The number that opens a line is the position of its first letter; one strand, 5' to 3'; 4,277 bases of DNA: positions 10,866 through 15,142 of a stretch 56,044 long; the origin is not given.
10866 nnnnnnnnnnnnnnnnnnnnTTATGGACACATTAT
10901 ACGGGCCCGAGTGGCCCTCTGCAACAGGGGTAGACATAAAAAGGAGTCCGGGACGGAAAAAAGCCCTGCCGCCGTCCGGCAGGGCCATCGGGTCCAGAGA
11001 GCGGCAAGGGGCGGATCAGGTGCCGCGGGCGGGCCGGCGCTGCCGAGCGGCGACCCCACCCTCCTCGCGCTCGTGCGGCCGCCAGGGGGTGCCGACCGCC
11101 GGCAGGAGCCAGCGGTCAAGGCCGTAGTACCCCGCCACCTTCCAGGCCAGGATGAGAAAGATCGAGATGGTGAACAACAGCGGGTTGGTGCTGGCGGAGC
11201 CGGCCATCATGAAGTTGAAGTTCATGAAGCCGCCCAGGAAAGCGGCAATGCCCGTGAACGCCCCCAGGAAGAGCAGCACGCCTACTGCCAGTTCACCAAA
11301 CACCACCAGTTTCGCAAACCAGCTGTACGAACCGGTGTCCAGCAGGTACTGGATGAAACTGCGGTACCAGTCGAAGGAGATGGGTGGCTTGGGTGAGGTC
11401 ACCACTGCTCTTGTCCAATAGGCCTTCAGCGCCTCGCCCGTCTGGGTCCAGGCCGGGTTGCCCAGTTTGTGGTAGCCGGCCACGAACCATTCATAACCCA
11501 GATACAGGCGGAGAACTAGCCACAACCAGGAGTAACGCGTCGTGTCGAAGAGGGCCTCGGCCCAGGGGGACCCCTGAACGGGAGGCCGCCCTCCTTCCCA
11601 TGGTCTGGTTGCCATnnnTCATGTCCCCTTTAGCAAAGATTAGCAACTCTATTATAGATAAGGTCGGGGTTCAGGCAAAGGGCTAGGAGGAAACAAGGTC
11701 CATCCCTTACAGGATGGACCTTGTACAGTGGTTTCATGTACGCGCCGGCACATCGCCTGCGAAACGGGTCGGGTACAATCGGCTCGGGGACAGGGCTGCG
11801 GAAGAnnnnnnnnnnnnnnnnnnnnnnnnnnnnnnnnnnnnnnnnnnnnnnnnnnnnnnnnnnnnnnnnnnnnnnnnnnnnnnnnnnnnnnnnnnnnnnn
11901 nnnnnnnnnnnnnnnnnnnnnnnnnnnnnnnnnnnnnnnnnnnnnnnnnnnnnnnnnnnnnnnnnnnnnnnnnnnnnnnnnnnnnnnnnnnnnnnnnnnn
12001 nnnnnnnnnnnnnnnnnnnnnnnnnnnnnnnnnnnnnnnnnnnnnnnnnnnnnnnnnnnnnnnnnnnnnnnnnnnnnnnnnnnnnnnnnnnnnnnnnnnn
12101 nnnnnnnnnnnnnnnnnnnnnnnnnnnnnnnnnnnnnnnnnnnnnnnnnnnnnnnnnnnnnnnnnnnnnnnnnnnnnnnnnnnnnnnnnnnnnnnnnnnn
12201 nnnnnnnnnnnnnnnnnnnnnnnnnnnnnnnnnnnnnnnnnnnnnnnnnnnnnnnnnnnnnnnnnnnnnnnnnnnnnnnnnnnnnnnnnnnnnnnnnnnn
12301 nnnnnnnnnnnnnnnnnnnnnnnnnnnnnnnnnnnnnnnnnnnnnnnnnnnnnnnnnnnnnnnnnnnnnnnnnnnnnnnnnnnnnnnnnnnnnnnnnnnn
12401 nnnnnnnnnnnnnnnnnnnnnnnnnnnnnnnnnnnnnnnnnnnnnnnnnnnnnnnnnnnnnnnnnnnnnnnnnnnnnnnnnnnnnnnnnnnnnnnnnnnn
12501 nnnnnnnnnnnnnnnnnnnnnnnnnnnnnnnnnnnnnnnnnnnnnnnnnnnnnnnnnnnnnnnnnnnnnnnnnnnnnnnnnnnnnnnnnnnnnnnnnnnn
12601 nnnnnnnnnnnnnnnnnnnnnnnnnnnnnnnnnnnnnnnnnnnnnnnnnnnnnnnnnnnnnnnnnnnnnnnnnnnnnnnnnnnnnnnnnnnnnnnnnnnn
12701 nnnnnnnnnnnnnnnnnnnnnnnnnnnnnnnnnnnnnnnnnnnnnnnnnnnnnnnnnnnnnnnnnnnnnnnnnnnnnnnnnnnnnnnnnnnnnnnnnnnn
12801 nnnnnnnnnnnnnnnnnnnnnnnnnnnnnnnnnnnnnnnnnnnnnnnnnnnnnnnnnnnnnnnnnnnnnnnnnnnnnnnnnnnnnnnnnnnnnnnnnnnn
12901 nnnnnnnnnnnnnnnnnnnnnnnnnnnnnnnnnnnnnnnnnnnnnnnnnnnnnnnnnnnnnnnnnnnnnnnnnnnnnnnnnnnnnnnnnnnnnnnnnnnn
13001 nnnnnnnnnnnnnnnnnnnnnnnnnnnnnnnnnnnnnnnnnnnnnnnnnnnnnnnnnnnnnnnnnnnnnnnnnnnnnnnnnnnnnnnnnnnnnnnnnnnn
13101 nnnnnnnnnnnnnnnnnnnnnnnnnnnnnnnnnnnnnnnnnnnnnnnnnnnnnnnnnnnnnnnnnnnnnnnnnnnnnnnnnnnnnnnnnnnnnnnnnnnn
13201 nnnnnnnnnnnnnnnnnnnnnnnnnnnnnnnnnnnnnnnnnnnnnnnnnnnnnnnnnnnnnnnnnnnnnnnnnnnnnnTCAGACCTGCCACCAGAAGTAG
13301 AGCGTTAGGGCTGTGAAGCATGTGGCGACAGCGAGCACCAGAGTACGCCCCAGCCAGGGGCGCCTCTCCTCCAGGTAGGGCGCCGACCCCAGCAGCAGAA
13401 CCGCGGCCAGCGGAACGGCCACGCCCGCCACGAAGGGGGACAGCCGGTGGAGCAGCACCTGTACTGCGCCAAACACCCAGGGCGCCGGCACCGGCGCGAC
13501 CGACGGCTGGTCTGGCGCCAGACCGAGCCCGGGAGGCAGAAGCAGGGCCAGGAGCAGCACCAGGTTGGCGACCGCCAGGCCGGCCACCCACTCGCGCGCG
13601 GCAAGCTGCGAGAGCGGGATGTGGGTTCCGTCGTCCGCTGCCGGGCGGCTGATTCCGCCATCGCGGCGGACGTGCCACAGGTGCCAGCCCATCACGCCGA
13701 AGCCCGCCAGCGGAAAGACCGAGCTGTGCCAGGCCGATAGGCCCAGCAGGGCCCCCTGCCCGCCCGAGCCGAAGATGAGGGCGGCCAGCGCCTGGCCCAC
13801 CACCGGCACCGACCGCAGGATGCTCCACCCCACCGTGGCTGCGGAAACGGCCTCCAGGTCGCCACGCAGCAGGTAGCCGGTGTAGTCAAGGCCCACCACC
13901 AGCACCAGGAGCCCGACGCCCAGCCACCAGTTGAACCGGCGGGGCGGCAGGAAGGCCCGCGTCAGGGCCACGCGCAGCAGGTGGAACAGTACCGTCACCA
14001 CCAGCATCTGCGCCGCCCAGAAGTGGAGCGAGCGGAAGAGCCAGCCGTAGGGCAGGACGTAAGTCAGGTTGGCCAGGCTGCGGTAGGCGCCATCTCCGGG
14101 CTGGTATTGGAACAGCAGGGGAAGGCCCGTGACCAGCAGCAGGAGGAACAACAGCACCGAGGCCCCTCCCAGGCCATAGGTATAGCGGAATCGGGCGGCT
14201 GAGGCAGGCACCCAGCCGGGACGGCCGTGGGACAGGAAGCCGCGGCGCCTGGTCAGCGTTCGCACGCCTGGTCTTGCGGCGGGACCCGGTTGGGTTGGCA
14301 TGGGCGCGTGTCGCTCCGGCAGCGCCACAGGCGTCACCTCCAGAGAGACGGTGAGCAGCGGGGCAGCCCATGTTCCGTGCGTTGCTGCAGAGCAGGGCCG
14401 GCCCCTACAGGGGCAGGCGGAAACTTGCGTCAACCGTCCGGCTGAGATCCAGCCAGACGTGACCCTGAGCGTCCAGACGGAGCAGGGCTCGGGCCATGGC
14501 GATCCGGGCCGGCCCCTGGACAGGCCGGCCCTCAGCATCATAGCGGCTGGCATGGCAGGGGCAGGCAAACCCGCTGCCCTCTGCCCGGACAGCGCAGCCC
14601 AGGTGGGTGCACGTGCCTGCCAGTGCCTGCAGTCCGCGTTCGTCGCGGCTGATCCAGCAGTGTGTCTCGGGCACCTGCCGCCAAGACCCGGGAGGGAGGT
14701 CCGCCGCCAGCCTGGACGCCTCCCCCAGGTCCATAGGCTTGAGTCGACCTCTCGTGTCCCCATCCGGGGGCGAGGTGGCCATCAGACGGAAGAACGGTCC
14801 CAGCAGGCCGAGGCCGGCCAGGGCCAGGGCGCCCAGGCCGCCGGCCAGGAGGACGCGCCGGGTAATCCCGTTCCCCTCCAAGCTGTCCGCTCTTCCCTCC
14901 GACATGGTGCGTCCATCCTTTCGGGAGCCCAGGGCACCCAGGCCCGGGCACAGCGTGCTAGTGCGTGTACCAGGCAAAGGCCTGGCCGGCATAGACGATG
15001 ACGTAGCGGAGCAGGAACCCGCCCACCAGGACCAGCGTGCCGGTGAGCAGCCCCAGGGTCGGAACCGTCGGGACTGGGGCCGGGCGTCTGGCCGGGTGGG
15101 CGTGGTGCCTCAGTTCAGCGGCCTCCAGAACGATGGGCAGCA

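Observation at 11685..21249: Nine-gene operon fusing a Psr/Phs-type molybdoenzyme, a Rieske/cytochrome b complex, two multiheme cytochromes c and a split YeeE/YedE permease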

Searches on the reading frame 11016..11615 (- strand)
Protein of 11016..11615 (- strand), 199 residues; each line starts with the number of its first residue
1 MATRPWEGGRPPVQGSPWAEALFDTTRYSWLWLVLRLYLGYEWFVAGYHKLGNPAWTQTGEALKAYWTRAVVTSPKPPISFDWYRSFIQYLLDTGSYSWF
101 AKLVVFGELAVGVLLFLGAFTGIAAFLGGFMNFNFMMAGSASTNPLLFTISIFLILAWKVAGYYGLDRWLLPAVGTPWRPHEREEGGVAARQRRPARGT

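Call 3: search_protein_families(library=pfam, proteins=[window:11016-11615:-], max_evalue=0.01)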
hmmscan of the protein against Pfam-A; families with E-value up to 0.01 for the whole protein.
window:11016-11615:- (199 aa): 3 families
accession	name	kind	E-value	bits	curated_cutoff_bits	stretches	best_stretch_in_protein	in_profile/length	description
PF07681.17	DoxX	-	1.2e-07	32.7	23.6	1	31-132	1-76/85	DoxX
PF07291.16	MauE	-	0.0023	18.7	27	0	29-138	2-86/128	Methylamine utilisation protein MauE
PF04173.18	DoxD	-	0.0061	16.9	22.7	0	33-171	3-145/167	TQO small subunit DoxD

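Call 6: search_protein_families(library=ncbifam, proteins=[window:11016-11615:-], max_evalue=0.001)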
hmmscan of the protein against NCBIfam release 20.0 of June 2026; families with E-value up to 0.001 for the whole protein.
window:11016-11615:- (199 aa): 0 families

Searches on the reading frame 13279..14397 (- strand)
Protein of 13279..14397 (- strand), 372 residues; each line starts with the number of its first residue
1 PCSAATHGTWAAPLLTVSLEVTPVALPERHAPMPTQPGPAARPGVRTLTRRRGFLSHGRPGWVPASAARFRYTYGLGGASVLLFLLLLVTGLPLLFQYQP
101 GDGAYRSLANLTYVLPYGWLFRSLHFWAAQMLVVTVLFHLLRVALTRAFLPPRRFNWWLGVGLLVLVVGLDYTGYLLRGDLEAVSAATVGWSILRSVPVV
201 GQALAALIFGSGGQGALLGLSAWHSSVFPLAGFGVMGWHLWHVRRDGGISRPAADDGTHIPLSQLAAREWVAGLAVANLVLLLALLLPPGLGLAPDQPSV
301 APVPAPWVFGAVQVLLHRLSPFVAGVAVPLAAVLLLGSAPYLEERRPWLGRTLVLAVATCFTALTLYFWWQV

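Call 9: find_homologous_proteins(query=window:13279-14397:-)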
Query window:13279-14397:- (372 aa): 44 proteins with E <= 0.001 among 8000 candidates.
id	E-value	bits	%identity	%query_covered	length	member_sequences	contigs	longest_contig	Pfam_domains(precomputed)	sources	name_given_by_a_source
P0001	3.9e-209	713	100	88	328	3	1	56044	PF00033.25,PF13631.12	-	-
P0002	4.6e-186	637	83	94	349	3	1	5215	PF14358.12,PF00033.25,PF13631.12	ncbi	-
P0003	2.7e-142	493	66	94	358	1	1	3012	PF00033.25,PF13631.12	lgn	-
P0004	9.1e-142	491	67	93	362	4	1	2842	PF00033.25,PF13631.12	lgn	-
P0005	6.5e-132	459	66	90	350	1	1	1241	PF14358.12,PF00033.25,PF13631.12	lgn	-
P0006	5.0e-67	245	45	80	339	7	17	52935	PF00033.25,PF13631.12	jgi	jgi:quinol-cytochrome oxidoreductase complex cytochrome b subunit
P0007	8.2e-67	244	45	86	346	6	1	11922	PF00033.25,PF13631.12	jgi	jgi:quinol-cytochrome oxidoreductase complex cytochrome b subunit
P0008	1.8e-65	240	45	80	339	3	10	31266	PF00033.25,PF13631.12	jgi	jgi:cytochrome b6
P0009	2.4e-65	239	46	80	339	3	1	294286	PF00033.25,PF13631.12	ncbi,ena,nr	ncbi:ubiquinol-cytochrome c reductase cytochrome b subunit [Thermoflexales bacterium]|nr:ubiquinol-c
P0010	2.0e-64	236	45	80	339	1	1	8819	PF00033.25,PF13631.12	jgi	jgi:cytochrome b6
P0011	5.9e-64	235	47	74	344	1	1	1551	PF00033.25,PF13631.12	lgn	-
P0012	1.8e-63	233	44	80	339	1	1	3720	PF00033.25,PF13631.12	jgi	jgi:cytochrome b6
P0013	8.1e-63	231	44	80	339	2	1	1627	PF00033.25,PF13631.12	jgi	jgi:quinol-cytochrome oxidoreductase complex cytochrome b subunit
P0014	2.9e-62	229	43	79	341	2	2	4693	PF00033.25,PF00032.23,PF13631.12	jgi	jgi:quinol-cytochrome oxidoreductase complex cytochrome b subunit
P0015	3.1e-62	229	44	80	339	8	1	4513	PF00033.25,PF13631.12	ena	-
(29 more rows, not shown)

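Call 10: find_encoding_contigs(protein=P0009, flank=10000, max_places=3)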
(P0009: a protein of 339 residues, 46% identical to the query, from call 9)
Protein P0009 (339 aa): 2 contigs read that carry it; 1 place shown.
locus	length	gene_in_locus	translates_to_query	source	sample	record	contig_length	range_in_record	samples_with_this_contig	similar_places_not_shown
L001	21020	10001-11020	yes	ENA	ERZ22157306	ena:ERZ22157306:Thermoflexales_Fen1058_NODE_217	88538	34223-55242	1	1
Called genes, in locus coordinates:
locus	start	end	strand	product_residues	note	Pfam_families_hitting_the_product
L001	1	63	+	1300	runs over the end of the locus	PF03704:BTAD, PF00515:TPR_1 (faint), PF07719:TPR_2 (faint), PF13191:AAA_16, PF13424:TPR_12, PF07900:DUF1670 (weak), PF08220:HTH_DeoR (weak), PF08279:HTH_11 (faint)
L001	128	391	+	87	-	-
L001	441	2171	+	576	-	-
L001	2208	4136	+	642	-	PF28492:Beta_helix_4, PF13229:Beta_helix (faint)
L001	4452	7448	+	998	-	-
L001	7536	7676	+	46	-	-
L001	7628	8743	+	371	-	-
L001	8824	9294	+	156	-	PF13442:Cytochrome_CBB3 (faint)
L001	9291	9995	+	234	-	PF13442:Cytochrome_CBB3 (faint)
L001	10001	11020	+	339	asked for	PF00033:Cytochrome_B, PF13631:Cytochrom_B_N_2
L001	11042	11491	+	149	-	PF00355:Rieske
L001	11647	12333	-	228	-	PF00440:TetR_N, PF21303:TetR_C_39 (weak)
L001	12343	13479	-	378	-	PF12146:Hydrolase_4 (weak), PF00561:Abhydrolase_1, PF12697:Abhydrolase_6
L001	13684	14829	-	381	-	PF03033:Glyco_transf_28, PF00201:UDPGT, PF06722:EryCIII-like_C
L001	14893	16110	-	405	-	PF01979:Amidohydro_1, PF07969:Amidohydro_3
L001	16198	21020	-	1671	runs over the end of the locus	-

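Call 11: find_encoding_contigs(protein=P0002, flank=10000, max_places=3)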
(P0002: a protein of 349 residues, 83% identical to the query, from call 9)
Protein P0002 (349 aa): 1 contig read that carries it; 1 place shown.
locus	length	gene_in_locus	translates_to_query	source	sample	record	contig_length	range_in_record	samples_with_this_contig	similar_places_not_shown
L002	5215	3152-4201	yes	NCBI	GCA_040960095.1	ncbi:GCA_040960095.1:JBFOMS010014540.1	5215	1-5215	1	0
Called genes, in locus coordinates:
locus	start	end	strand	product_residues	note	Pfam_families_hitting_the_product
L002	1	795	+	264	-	?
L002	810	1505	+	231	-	PF12838:Fer4_7, PF13187:Fer4_9 (weak), PF13247:Fer4_11, PF13237:Fer4_10, PF13187:Fer4_9 (weak), PF00037:Fer4, PF12797:Fer4_2 (weak), PF13237:Fer4_10 (weak), +1 more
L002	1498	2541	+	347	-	PF03916:NrfD, PF14589:NrfD_2 (faint)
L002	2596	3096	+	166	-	PF00355:Rieske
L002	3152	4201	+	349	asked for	PF00033:Cytochrome_B, PF14358:DUF4405 (weak), PF13631:Cytochrom_B_N_2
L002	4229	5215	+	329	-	?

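Call 91: search_solved_structures(query=window:13279-14328:-, max_evalue=0.00001, show_alignments=1)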
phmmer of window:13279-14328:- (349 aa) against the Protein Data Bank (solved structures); distinct sequences matched with E-value up to 0.00001: 50.
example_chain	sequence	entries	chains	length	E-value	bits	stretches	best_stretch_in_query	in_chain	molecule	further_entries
6rqf_I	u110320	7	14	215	9.8e-24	87.5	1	49-229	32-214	Cytochrome b6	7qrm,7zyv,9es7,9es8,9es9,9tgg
7r0w_I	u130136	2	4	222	2.5e-23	86.1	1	49-229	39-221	Cytochrome b6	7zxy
2zt9_A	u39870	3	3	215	2.9e-23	85.9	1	49-229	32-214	Cytochrome b6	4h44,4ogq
1vf5_A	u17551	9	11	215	1e-22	84.1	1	49-229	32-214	CYTOCHROME B6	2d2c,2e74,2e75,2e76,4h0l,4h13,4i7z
1q90_B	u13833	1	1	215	8.8e-21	77.8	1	50-229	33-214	Cytochrome b6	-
7jrg_C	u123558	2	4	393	4.6e-13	52.4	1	45-309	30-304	COB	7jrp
8e73_C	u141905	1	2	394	4.6e-13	52.3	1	45-309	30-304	COB (cyt b)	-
8bel_C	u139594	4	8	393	2.5e-12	49.9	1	45-317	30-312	Cytochrome b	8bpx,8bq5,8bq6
9h8t_J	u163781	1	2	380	3.3e-12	49.6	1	53-322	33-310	Cytochrome b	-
8zno_C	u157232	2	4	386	4.6e-11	45.8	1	45-318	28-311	Cytochrome b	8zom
1bcc_C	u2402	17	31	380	5.6e-11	45.5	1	53-323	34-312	UBIQUINOL CYTOCHROME C OXIDOREDUCTASE | Cytochrome b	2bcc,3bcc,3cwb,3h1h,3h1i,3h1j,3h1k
8zos_A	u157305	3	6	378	1.5e-10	44.1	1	54-321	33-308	Cytochrome b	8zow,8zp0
5gup_w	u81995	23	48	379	1.5e-10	44.1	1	54-321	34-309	Cytochrome b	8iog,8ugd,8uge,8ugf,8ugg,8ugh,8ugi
6q9e_b1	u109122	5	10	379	3.3e-10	43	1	53-321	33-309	Cytochrome b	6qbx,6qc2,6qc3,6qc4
8uca_3C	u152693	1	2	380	3.8e-10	42.8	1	54-322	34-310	Cytochrome b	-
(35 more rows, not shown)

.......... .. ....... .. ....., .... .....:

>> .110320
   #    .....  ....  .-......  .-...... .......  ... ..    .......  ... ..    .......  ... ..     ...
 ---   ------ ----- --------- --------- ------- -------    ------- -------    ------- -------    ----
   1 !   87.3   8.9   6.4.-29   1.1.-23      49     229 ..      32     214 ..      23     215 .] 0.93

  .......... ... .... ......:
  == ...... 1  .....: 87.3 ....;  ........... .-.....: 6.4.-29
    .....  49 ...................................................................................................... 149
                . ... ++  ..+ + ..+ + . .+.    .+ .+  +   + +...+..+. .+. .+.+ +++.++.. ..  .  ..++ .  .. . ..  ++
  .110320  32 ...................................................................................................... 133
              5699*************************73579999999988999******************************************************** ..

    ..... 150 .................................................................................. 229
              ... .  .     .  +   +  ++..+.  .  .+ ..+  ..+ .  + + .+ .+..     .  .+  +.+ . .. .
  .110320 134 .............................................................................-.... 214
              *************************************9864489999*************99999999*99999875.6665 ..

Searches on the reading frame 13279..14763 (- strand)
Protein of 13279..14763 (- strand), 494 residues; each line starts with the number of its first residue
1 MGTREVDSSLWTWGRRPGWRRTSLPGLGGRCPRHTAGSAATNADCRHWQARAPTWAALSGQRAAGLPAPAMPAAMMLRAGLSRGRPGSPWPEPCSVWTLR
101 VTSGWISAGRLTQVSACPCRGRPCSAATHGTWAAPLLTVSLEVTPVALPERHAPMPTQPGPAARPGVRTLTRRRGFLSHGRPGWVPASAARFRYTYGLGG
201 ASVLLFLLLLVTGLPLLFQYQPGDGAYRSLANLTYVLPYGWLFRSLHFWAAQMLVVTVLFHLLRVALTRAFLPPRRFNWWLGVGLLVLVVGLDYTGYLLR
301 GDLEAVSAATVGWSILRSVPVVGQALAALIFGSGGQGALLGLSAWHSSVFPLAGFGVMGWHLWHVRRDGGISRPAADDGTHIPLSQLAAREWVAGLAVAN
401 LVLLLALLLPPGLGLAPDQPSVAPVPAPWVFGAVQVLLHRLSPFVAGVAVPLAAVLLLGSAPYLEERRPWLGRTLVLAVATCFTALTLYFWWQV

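Call 3: search_protein_families(library=pfam, proteins=[window:13279-14763:-], max_evalue=0.01)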
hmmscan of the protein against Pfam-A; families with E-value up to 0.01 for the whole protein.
window:13279-14763:- (494 aa): 3 families
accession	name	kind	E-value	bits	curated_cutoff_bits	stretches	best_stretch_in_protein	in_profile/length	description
PF13631.11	Cytochrom_B_N_2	-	1e-26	94.3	27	1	253-407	2-158/169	Cytochrome b(N-terminal)/b6/petB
PF00033.24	Cytochrome_B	-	1e-24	87.8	27.2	1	191-367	9-187/189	Cytochrome b/b6/petB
PF14358.11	DUF4405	-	0.00053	20.9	26.7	1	203-262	7-62/66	Domain of unknown function (DUF4405)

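Call 6: search_protein_families(library=ncbifam, proteins=[window:13279-14763:-], max_evalue=0.001)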
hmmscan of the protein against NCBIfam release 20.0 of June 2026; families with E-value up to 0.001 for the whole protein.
window:13279-14763:- (494 aa): 4 families
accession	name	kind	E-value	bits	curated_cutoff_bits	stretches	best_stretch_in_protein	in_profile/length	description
NF040969.1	cytb_ExtP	equivalog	2.1e-54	184.5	290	1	175-372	4-204/205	selenite/tellurite reduction operon b-type cytochrome ExtP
NF002990.0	PRK03735.1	subfamily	5.5e-34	117.9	325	1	191-374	37-222/223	cytochrome b6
NF041076.1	cyt_b_SoxC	equivalog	1.5e-20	73.6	740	1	194-355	26-186/542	proton pump complex cytochrome B SoxC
NF050120.1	bc1_QcrB_actin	exception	1.5e-17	63.7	500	1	226-362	74-212/458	cytochrome bc1 complex cytochrome b subunit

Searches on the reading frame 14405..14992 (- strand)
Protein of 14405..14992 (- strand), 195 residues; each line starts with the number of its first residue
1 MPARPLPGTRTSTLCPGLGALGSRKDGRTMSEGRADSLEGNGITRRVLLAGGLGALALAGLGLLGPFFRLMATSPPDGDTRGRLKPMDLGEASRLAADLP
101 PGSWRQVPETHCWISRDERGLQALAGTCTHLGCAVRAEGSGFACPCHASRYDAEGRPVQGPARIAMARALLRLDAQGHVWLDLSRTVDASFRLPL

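Call 3: search_protein_families(library=pfam, proteins=[window:14405-14992:-], max_evalue=0.01)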
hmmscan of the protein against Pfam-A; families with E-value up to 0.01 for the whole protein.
window:14405-14992:- (195 aa): 1 family
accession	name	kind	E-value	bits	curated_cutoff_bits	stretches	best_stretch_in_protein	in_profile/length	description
PF00355.32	Rieske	-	1.9e-09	37.7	20.3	1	105-163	19-81/88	Rieske [2Fe-2S] domain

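Call 6: search_protein_families(library=ncbifam, proteins=[window:14405-14992:-], max_evalue=0.001)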
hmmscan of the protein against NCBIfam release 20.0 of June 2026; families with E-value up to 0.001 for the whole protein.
window:14405-14992:- (195 aa): 5 families
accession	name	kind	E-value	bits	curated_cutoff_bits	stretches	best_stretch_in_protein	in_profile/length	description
NF045928.1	Cytb6fFeSPetC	equivalog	4e-13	49.1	250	1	123-182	103-164/179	cytochrome b6-f complex iron-sulfur subunit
NF010001.0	PRK13474.1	subfamily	2.7e-12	46.4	154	1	124-174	103-155/178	cytochrome b6-f complex iron-sulfur subunit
TIGR01416.1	Rieske_proteo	equivalog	4.8e-12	46.2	97.4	1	115-165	103-159/176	ubiquinol-cytochrome c reductase iron-sulfur subunit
NF050121.1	bc1_QcrA_actin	exception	2e-08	34.1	275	1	121-179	240-303/319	cytochrome bc1 complex Rieske iron-sulfur subunit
TIGR02694.1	arsenite_ox_S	equivalog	8.6e-07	28.9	95.65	1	120-180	50-114/129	arsenate reductase (azurin) small subunit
